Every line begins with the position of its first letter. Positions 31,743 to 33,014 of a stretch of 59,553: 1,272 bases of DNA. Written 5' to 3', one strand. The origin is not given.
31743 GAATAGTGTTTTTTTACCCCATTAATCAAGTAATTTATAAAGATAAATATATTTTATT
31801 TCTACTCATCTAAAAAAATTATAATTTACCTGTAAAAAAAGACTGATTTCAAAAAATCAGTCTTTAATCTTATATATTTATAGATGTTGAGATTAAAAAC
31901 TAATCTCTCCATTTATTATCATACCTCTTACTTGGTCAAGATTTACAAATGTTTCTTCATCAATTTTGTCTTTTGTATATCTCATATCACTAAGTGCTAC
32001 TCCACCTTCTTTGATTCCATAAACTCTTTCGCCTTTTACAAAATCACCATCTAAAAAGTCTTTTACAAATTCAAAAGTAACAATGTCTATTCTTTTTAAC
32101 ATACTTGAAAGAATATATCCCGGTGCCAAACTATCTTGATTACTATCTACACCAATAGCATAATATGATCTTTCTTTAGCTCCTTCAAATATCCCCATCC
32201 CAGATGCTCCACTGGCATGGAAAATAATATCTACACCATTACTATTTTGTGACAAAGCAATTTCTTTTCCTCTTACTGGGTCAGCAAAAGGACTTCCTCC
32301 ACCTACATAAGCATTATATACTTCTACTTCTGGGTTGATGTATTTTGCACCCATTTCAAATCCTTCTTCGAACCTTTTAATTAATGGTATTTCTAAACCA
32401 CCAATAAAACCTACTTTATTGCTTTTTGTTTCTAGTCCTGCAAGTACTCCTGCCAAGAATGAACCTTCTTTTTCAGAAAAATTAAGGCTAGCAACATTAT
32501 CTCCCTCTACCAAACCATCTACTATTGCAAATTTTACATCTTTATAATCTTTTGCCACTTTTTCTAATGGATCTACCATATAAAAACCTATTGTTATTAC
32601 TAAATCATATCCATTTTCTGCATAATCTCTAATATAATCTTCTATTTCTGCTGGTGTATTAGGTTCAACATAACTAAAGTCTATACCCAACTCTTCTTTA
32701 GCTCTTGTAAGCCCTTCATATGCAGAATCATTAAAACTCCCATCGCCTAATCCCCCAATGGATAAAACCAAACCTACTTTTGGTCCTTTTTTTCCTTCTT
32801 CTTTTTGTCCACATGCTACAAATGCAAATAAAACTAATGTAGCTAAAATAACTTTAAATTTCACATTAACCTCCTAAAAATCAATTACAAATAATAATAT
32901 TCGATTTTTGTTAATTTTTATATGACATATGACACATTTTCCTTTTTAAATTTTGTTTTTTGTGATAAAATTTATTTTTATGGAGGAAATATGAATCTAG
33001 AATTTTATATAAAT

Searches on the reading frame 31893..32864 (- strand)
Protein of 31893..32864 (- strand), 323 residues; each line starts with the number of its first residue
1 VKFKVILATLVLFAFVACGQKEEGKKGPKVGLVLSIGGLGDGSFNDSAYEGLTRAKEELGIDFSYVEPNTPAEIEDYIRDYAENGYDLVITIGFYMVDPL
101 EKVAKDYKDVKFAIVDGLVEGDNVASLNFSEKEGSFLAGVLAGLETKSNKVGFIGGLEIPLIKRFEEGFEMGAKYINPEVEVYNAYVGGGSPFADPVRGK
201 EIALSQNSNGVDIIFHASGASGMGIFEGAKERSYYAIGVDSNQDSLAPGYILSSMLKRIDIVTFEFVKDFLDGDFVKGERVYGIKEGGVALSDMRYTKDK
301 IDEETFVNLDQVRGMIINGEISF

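Call 38: search_protein_families(library=pfam, proteins=[window:31893-32864:-], max_evalue=0.00001)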
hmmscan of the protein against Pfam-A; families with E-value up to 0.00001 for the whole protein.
window:31893-32864:- (323 aa): 1 family
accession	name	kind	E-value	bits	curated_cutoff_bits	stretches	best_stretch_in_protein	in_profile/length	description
PF02608.20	Bmp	-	6.5e-69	232.6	24.1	1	33-322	6-296/301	ABC transporter substrate-binding protein PnrA-like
